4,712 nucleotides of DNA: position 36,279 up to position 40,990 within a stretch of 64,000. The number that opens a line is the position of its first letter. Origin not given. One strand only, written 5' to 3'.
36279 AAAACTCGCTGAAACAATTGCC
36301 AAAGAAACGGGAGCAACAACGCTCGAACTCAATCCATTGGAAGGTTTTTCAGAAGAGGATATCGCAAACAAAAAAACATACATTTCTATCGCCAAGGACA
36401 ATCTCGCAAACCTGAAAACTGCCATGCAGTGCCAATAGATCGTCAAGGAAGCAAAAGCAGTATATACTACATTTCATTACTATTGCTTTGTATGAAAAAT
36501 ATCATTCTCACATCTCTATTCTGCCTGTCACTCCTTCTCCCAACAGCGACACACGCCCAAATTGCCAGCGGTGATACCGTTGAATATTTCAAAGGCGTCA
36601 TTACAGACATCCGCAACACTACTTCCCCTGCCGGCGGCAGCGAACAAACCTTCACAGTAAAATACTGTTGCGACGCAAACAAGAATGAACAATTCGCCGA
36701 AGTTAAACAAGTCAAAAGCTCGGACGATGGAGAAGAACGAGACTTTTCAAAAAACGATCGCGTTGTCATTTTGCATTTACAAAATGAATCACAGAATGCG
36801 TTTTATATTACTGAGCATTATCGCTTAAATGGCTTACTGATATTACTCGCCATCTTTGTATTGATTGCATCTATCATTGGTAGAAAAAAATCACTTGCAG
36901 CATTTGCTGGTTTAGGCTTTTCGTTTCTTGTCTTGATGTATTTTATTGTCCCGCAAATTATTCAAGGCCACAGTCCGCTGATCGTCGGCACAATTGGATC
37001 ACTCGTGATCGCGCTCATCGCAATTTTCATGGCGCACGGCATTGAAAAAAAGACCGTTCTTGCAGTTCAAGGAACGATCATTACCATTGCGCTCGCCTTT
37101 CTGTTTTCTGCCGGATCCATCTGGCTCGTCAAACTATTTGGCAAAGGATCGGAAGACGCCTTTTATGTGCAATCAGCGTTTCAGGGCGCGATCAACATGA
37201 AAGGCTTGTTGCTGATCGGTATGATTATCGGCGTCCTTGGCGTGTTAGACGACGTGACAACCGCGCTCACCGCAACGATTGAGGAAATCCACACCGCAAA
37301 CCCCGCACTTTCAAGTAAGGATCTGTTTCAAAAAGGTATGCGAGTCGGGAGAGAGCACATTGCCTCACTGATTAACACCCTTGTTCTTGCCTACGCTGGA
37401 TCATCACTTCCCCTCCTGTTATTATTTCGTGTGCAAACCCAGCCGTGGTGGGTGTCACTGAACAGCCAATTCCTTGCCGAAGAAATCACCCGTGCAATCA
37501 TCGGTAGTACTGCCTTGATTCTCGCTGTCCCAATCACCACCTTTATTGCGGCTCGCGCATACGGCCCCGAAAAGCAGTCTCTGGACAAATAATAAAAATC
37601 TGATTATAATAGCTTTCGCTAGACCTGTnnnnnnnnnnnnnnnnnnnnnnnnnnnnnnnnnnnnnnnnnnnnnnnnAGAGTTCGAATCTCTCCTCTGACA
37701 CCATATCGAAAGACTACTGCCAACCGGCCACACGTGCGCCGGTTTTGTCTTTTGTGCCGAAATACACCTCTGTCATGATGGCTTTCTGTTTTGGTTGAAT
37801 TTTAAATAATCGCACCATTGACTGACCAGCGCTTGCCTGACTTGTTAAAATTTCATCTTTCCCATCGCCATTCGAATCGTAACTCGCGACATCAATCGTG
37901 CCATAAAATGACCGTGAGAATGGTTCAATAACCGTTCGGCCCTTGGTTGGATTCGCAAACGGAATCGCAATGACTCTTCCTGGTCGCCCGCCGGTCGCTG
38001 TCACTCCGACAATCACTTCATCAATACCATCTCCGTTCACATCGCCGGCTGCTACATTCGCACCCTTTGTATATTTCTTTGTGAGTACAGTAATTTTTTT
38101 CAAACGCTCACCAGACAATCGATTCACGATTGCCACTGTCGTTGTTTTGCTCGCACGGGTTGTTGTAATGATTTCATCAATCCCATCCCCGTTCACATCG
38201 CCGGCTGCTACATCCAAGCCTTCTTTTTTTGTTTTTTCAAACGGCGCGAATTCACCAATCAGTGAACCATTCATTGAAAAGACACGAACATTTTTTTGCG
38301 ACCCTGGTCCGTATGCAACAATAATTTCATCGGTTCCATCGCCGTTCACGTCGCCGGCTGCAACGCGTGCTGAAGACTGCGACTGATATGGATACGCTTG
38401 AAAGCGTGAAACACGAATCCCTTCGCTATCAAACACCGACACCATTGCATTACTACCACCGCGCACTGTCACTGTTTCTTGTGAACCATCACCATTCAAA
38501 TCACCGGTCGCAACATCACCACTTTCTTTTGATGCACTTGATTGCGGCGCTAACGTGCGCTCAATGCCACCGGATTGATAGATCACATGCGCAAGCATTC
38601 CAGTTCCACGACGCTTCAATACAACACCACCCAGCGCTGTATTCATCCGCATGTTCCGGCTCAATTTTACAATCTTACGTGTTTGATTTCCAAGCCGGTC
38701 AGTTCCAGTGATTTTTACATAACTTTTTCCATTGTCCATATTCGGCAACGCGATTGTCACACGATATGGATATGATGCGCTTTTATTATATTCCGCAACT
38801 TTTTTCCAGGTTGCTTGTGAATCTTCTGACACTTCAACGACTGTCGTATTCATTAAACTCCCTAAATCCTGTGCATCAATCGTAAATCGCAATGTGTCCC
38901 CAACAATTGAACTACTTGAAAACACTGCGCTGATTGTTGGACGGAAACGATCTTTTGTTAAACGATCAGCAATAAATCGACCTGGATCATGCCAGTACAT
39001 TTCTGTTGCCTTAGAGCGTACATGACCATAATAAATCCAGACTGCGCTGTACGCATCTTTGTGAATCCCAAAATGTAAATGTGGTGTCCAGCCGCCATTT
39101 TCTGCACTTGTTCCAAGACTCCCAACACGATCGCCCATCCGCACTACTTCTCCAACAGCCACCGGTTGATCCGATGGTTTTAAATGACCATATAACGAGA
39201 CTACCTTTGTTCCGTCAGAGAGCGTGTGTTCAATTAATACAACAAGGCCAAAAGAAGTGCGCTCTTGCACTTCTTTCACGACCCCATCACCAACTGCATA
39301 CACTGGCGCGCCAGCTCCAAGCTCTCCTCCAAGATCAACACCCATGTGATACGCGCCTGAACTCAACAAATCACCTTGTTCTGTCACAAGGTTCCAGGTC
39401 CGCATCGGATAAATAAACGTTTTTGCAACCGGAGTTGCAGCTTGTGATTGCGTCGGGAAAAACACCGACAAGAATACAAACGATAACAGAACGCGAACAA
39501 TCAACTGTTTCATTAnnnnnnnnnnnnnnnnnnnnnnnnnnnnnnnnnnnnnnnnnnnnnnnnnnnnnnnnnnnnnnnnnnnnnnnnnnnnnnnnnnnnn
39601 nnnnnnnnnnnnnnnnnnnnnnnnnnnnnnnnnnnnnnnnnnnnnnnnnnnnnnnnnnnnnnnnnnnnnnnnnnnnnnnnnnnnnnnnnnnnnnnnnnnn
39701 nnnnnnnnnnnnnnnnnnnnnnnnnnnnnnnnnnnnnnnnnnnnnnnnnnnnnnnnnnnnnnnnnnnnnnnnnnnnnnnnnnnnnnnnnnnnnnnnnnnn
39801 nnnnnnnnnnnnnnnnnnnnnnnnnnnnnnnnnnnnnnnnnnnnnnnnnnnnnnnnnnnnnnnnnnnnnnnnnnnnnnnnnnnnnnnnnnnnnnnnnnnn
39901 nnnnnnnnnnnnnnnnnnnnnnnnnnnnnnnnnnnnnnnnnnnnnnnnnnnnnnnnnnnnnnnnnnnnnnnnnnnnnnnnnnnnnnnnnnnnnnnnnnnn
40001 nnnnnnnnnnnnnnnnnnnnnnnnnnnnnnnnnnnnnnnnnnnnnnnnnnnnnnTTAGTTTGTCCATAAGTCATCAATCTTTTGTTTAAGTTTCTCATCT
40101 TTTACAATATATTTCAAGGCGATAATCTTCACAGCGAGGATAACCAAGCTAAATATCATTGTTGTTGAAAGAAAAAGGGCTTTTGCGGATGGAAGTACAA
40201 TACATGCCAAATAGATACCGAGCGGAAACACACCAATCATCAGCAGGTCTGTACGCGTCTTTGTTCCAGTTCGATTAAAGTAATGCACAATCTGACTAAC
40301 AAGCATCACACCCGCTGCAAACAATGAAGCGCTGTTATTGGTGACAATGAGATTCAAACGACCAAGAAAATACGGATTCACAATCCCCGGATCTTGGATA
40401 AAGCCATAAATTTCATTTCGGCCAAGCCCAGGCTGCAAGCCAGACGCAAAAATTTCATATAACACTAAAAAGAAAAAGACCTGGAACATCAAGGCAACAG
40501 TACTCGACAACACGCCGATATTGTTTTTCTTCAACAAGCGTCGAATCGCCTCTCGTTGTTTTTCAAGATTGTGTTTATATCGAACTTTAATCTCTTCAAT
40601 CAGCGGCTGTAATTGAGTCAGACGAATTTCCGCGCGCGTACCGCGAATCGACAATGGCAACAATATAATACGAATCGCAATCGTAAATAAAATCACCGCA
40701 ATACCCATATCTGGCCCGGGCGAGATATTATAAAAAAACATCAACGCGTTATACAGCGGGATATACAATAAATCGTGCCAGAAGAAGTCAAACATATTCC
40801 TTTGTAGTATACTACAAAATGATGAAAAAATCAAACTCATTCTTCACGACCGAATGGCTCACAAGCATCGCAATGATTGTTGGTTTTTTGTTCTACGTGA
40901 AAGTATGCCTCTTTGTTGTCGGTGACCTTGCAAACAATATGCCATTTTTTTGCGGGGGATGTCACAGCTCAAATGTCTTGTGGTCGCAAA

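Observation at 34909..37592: zur - znuA - yibEF cluster lacking ABC permease and ATPase genes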

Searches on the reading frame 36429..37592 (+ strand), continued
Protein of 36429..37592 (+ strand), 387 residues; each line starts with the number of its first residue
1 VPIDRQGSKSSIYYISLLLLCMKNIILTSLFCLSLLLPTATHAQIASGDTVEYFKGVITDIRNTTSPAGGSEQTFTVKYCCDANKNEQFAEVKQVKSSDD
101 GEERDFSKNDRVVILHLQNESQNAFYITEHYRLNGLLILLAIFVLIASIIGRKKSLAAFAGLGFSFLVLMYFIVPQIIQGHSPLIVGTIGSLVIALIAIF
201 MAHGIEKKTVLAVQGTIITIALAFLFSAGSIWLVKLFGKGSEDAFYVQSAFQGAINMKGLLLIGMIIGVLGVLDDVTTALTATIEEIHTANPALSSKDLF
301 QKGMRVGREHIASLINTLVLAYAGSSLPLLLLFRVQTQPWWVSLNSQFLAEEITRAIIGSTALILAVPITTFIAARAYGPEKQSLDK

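Call 39: fold_search(model_id=the predicted structure, library=pdb)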
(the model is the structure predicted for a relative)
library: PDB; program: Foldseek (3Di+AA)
matches with E <= 10: 969; with E <= 0.001: 0
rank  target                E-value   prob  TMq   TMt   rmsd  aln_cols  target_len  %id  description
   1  1ue6_A                6.4e-03  1.00  0.18  0.50   5.5        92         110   18  Crystal structure of the single-stranded dna-binding protein from mycobacterium tuberculosis (released 2004-02-10)
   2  5ly5                  8.7e-03  1.00  0.16  0.56   4.8        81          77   12  Arcadin-1 from Pyrobaculum calidifontis (released 2017-01-18)
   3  8om2_Q                8.7e-03  0.57  0.12  0.16  23.2       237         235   13  Small subunit of yeast mitochondrial ribosome in complex with METTL17/Rsm22. (released 2024-01-10)
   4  3eiv_D                9.1e-03  1.00  0.17  0.50   5.2        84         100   13  Crystal Structure of Single-stranded DNA-binding protein from Streptomyces coelicolor (released 2009-09-08)
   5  3eiv_B                1.1e-02  1.00  0.17  0.47   6.7        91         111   13  Crystal Structure of Single-stranded DNA-binding protein from Streptomyces coelicolor (released 2009-09-08)
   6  3afq_C                1.2e-02  1.00  0.17  0.50   5.7        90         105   17  Crystal structure of the single-stranded DNA binding protein from Mycobacterium leprae (Form II) (released 2010-10-06)
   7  1x3e_A                2.0e-02  1.00  0.16  0.45   7.2        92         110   15  Crystal structure of the single-stranded DNA-binding protein from Mycobacterium smegmatis (released 2005-08-15)
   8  7f5y_A                2.1e-02  1.00  0.17  0.47   7.9        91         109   15  Crystal structure of the single-stranded dna-binding protein from Mycobacterium tuberculosis- Form III (released 2022-05-11)
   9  5gqo_B                2.1e-02  1.00  0.17  0.49   5.5        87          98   16  Structure of the second Single Stranded DNA Binding protein (SSBb) from Mycobacterium smegmatis (released 2016-10-12)
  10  8s4s_B                2.1e-02  1.00  0.16  0.37  10.5       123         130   12  PrgE from plasmid pCF10 (released 2024-05-29)
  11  3afq_D                2.2e-02  1.00  0.17  0.50   6.0        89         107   15  Crystal structure of the single-stranded DNA binding protein from Mycobacterium leprae (Form II) (released 2010-10-06)
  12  1ue6_B                2.3e-02  1.00  0.17  0.49   5.5        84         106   17  Crystal structure of the single-stranded dna-binding protein from mycobacterium tuberculosis (released 2004-02-10)
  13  3afq_A                2.4e-02  1.00  0.16  0.48   6.5        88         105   12  Crystal structure of the single-stranded DNA binding protein from Mycobacterium leprae (Form II) (released 2010-10-06)
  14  2pnh_B                2.4e-02  1.00  0.15  0.46   6.3        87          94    9  Escherichia coli PriB E39A variant (released 2007-08-07)
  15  1x3f_A                3.3e-02  1.00  0.16  0.45   7.1        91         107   14  Crystal structure of the single-stranded DNA-binding protein from Mycobacterium SMEGMATIS (released 2005-08-15)
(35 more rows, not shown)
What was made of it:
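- Tried and rejected: It matched just the OB-like domain to SSB/PriB folds, at E about 6e-3 (call 39).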

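Call 53: search_protein_families(library=ncbifam, proteins=[window:36492-37592:+], max_evalue=0.001)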
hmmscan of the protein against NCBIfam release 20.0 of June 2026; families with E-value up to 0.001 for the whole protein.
window:36492-37592:+ (366 aa): 0 families

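Call 56: find_related_loci(query=A1, collection=metagenome_contigs, flank=10000)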
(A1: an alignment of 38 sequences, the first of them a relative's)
Query A1 (366 aa) in metagenome_contigs; peptide patterns used: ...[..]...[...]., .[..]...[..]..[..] (x = any residue, [..] = any of these).
600 stretches matched a pattern (row limit reached: there are more); 573 encode a relative of the query (tblastn E <= 1e-3); the best 80 are kept; 80 distinct loci.
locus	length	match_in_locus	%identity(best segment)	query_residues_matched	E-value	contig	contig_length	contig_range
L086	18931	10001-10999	43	31-362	3e-83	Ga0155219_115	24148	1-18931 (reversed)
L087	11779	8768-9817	42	9-357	4e-81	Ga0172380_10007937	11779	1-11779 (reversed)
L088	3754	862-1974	41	1-361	2e-80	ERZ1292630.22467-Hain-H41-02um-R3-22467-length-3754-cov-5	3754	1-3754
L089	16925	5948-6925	42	38-364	2e-79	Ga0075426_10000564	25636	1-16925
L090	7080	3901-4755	50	82-365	2e-78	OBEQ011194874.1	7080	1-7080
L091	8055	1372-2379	41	31-360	4e-78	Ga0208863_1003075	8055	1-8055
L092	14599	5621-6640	44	31-366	9e-78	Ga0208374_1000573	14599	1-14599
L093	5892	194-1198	41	31-362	1e-77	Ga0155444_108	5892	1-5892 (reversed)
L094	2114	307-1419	37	4-366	1e-79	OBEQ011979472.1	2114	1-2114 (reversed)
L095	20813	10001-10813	47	87-357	9e-77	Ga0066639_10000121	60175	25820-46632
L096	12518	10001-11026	43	18-358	3e-76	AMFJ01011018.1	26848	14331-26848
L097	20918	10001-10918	44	73-358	6e-78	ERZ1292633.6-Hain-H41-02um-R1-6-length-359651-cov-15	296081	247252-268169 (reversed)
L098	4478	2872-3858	44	29-358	7e-75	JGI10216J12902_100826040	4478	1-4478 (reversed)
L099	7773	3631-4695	37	1-354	6e-75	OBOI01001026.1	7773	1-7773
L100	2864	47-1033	45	31-353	1e-74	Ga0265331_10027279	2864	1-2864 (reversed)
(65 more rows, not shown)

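Call 62: find_encoding_contigs(protein=P0121, flank=10000, max_places=3)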
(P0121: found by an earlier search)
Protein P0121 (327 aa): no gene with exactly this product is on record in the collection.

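Call 66: search_solved_structures(query=A1, max_evalue=10)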
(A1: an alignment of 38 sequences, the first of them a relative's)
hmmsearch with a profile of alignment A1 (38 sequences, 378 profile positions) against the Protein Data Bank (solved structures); distinct sequences matched with E-value up to 10: 1.
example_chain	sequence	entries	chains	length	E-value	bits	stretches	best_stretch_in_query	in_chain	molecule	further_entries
4g1u_A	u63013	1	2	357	0.16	14.2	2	210-259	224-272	Hemin transport system permease protein hmuU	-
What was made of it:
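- Tried and rejected: A sequence profile of YibE/F against PDB gave only HmuU at E 0.16, which is not significant (call 66).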

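Call 80: find_encoding_contigs(protein=P0033, flank=10000, max_places=2)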
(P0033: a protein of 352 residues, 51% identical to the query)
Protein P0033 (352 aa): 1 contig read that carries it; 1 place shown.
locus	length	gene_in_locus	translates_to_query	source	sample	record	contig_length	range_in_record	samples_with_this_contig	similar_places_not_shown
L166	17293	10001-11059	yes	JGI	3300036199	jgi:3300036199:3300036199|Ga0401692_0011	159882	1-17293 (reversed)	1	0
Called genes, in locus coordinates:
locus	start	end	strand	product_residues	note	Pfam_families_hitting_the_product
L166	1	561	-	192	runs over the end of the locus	-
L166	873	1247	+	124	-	-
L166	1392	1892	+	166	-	PF03592:Terminase_2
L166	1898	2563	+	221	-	-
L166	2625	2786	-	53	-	-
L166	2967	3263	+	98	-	-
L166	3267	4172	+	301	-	PF13495:Phage_int_SAM_4 (weak), PF00589:Phage_integrase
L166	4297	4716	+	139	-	-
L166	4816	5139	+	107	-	-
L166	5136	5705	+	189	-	PF06821:Ser_hydrolase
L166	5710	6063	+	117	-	-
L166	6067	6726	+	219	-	PF00485:PRK, PF02223:Thymidylate_kin (faint)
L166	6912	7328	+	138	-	-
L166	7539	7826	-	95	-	PF08922:DUF1905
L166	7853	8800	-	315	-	PF01297:ZnuA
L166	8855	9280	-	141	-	PF01475:FUR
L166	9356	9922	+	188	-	-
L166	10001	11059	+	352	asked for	PF07907:YibE_F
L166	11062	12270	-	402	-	PF00916:Sulfate_transp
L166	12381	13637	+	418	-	PF03924:CHASE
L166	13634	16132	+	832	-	PF02743:dCache_1, PF21623:HK_sensor_dom_bact, PF00672:HAMP, PF00989:PAS, PF08448:PAS_4, PF13426:PAS_9, PF00512:HisKA, PF02518:HATPase_c, +2 more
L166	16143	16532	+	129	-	PF09945:DUF2177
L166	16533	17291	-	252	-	?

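Call 81: find_encoding_contigs(protein=P0117, flank=10000, max_places=2)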
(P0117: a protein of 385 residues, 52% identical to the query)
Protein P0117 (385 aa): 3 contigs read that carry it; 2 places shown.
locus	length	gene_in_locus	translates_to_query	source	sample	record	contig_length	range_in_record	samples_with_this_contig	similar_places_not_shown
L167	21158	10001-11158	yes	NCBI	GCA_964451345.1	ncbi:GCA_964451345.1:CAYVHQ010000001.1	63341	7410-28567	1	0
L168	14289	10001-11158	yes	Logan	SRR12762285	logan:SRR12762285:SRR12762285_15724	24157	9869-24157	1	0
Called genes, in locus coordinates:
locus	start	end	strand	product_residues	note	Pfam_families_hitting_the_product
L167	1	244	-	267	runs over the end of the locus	PF00535:Glycos_transf_2, PF10111:Glyco_tranf_2_2 (weak), PF13641:Glyco_tranf_2_3 (weak)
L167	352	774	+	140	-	PF01475:FUR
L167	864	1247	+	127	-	-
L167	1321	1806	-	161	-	PF00903:Glyoxalase, PF22677:Ble-like_N (weak)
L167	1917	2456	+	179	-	-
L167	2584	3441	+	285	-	PF03747:ADP_ribosyl_GH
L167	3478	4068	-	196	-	-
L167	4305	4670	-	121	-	PF08818:DUF1801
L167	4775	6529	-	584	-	PF01471:PG_binding_1 (weak)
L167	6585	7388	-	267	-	-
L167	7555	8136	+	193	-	-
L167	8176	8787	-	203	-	PF03458:Gly_transporter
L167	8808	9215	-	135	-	PF24585:YunG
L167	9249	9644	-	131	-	PF11969:DcpS_C, PF01230:HIT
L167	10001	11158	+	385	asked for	PF07907:YibE_F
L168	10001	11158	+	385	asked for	PF07907:YibE_F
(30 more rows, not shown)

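Call 84: search_protein_representatives(protein=P0001)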
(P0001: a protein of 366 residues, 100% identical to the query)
Query: 366 residues. Proteins with E-value up to 0.001 (for the whole library): 4710; up to 1e-10: 3326; up to 1e-30: 1447. The best 150 are listed.
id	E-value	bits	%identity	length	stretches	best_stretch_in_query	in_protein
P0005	1.0e-156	537.6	70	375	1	17-361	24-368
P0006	2.7e-93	329.1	46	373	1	12-362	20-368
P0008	2.5e-90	319.3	46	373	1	10-360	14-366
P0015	6.5e-85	301.5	45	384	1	2-355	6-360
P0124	2.2e-80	286.7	46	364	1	67-361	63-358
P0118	3.8e-76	272.8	51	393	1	81-357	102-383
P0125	4.0e-76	272.7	44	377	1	29-361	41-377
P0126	1.2e-75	271.1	41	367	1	5-360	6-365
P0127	1.4e-75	270.9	48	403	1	82-358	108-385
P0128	5.7e-75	268.9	43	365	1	2-358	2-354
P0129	1.3e-74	267.7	49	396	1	77-358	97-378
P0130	1.5e-74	267.5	46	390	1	83-359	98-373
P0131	2.3e-74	266.9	43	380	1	29-359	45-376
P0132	4.0e-74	266.1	47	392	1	88-363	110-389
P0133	4.2e-74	266.0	44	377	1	27-359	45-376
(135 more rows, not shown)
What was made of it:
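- On YibE/F family (PF07907; TCDB 9.B.141): 4,710 representatives reach E<=1e-3 (call 84).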

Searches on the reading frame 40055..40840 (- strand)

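Call 3: search_protein_families(library=pfam, proteins=[window:40055-40840:-], max_evalue=0.01)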
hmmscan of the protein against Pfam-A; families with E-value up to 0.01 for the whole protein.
window:40055-40840:- (261 aa): 1 family
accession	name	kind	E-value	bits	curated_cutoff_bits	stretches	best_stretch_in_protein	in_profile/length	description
PF02096.25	60KD_IMP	-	1.1e-22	81.2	35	1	45-233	1-156/163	60Kd inner membrane protein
